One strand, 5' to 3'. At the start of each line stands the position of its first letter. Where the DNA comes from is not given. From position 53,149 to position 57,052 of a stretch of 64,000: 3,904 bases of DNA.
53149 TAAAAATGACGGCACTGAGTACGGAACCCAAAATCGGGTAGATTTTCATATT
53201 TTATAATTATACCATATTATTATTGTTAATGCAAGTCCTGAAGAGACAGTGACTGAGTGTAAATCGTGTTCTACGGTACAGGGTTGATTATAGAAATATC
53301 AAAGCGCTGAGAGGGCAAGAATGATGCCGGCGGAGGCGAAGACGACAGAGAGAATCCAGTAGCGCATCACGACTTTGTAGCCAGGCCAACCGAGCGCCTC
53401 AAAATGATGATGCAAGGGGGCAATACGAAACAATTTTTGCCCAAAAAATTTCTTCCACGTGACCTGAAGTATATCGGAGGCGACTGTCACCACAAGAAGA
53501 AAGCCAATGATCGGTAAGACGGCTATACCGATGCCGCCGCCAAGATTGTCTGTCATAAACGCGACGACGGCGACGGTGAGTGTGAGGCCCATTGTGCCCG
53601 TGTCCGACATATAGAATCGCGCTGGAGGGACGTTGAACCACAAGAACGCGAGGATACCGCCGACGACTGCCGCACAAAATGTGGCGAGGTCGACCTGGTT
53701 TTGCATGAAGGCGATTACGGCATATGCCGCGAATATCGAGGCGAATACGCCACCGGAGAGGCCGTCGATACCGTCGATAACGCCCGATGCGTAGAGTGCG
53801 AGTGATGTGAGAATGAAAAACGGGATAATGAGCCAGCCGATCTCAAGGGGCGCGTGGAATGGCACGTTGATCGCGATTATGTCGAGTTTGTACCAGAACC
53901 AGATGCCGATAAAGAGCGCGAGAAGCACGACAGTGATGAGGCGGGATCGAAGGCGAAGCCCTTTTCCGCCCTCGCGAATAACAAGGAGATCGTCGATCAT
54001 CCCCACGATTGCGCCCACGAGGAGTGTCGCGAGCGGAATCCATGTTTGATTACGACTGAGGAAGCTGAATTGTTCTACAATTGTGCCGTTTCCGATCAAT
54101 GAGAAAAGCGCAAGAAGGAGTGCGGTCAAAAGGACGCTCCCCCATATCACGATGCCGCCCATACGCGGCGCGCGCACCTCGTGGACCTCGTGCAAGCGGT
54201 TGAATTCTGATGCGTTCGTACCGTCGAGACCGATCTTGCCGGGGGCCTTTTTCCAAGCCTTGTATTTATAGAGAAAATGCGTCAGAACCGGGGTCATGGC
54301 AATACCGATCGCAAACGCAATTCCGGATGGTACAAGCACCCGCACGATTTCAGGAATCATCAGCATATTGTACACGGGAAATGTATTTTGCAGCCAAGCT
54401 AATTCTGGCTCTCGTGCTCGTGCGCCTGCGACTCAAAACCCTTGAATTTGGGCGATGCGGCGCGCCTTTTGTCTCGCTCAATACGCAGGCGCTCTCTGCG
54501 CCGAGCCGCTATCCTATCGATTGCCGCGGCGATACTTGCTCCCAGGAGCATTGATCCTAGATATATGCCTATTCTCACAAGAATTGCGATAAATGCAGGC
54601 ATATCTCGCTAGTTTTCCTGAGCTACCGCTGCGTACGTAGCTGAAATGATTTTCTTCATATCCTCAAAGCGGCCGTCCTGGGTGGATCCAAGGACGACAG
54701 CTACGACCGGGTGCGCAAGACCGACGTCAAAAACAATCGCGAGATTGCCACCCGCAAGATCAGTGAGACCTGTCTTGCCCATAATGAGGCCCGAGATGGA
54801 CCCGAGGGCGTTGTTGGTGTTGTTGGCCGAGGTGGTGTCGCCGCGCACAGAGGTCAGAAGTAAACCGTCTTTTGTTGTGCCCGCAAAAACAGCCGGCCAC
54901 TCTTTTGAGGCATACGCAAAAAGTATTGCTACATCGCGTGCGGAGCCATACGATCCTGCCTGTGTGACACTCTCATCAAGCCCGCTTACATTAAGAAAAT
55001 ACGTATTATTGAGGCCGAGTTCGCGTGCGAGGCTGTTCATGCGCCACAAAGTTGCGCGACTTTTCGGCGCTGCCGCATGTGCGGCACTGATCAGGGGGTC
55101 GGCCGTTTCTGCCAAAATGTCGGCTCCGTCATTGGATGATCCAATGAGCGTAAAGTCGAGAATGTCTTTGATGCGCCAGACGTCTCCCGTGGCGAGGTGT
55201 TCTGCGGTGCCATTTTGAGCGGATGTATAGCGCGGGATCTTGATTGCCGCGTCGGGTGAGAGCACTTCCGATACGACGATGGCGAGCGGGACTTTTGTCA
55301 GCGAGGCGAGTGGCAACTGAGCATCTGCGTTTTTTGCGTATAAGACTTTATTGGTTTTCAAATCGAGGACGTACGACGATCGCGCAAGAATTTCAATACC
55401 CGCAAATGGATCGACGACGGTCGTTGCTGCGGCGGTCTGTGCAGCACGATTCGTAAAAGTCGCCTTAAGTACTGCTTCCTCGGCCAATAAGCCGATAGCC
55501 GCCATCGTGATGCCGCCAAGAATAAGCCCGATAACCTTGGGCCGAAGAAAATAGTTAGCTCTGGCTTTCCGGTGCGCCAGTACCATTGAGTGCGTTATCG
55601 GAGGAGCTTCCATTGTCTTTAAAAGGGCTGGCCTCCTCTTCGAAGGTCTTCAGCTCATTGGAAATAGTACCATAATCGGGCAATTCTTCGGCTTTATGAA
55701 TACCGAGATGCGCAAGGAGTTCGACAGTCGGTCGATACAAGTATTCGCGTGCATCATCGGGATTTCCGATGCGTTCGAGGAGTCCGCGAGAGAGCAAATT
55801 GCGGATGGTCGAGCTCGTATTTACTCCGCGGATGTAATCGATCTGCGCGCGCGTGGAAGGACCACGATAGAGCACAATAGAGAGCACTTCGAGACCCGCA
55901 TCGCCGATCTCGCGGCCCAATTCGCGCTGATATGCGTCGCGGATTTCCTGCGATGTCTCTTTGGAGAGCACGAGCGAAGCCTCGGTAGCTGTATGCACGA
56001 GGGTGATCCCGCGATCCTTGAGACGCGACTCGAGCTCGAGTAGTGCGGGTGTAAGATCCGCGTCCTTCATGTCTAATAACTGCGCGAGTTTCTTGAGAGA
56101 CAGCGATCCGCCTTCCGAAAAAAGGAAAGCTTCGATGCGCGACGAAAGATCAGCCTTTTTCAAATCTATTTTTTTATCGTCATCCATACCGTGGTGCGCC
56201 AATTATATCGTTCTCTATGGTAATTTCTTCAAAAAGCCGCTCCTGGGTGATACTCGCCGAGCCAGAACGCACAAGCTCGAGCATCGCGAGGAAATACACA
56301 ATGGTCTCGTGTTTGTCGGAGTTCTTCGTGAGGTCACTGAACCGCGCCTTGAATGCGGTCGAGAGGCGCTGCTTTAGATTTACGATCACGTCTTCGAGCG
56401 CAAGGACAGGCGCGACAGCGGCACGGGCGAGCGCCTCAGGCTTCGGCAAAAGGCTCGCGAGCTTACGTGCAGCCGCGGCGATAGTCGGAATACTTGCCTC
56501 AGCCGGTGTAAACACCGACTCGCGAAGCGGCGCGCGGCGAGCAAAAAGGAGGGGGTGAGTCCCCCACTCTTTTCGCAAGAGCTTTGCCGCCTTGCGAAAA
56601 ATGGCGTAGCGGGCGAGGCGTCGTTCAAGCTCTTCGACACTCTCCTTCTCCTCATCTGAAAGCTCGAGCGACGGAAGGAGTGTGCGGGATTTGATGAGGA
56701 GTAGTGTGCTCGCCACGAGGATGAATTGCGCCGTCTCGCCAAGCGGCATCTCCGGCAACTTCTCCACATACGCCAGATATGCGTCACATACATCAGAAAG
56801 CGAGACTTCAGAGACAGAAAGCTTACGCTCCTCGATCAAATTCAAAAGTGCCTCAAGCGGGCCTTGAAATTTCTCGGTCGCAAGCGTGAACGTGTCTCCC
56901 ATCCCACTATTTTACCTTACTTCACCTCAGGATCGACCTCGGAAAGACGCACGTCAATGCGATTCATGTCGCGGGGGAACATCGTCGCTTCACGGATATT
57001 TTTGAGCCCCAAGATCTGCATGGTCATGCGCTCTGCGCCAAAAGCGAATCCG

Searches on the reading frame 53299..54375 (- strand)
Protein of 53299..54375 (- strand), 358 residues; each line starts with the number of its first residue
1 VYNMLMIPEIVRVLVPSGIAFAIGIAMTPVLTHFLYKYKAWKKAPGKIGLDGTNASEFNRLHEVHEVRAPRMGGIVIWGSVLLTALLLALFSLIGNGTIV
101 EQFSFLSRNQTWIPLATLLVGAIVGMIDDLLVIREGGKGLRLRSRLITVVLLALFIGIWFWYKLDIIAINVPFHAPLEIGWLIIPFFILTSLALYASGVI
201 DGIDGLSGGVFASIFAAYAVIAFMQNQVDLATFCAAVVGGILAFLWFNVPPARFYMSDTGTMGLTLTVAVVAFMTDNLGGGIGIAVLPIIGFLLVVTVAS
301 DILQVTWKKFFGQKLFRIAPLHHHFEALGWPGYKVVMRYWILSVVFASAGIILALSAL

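Call 54: search_protein_families(library=pfam, proteins=[window:53299-54375:-], max_evalue=0.01)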
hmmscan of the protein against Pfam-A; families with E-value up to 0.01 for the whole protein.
window:53299-54375:- (358 aa): 1 family
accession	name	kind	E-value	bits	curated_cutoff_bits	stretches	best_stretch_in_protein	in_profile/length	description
PF00953.26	Glycos_transf_4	-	5.8e-24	85.3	27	1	113-274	3-158/160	Glycosyl transferase family 4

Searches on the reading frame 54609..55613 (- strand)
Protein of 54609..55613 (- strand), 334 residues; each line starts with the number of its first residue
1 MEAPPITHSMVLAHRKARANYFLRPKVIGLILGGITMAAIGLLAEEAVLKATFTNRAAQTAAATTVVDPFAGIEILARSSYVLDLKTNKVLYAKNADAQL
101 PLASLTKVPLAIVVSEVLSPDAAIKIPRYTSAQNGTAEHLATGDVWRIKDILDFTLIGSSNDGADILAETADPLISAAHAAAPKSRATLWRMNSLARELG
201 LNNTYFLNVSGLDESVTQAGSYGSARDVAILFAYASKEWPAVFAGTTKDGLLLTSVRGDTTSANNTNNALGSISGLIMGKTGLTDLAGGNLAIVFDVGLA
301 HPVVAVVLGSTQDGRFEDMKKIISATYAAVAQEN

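Call 54: search_protein_families(library=pfam, proteins=[window:54609-55613:-], max_evalue=0.01)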
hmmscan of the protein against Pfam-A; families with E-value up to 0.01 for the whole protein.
window:54609-55613:- (334 aa): 2 families
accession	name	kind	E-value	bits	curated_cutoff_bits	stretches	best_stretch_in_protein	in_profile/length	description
PF00768.25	Peptidase_S11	-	2.1e-28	99.8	27.6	1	74-310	9-237/239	D-alanyl-D-alanine carboxypeptidase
PF13354.11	Beta-lactamase2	-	2.5e-05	24.2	22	1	80-169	2-96/214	Beta-lactamase enzyme family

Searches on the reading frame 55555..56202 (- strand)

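Call 54: search_protein_families(library=pfam, proteins=[window:55555-56202:-], max_evalue=0.01)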
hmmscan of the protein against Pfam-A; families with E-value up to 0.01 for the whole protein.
window:55555-56202:- (215 aa): 4 families
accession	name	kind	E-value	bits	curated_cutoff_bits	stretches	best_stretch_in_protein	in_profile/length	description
PF04079.22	SMC_ScpB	-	1.5e-33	116.1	27.4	1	22-176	2-159/160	Segregation and condensation complex subunit ScpB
PF01047.28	MarR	-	0.00011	22.5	24.6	0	128-153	33-58/59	MarR family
PF13463.12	HTH_27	-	0.00046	20.8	22.2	1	126-159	32-65/68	Winged helix DNA-binding domain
PF12802.13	MarR_2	-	0.0021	18.6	27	0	128-152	36-60/61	MarR family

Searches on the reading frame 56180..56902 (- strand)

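Call 54: search_protein_families(library=pfam, proteins=[window:56180-56902:-], max_evalue=0.01)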
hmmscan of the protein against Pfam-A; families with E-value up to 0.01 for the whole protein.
window:56180-56902:- (240 aa): 1 family
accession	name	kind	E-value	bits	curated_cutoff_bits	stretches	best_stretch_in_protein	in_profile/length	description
PF02616.19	SMC_ScpA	-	3.8e-22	79.9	24.6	1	22-229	1-229/232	Segregation and condensation protein ScpA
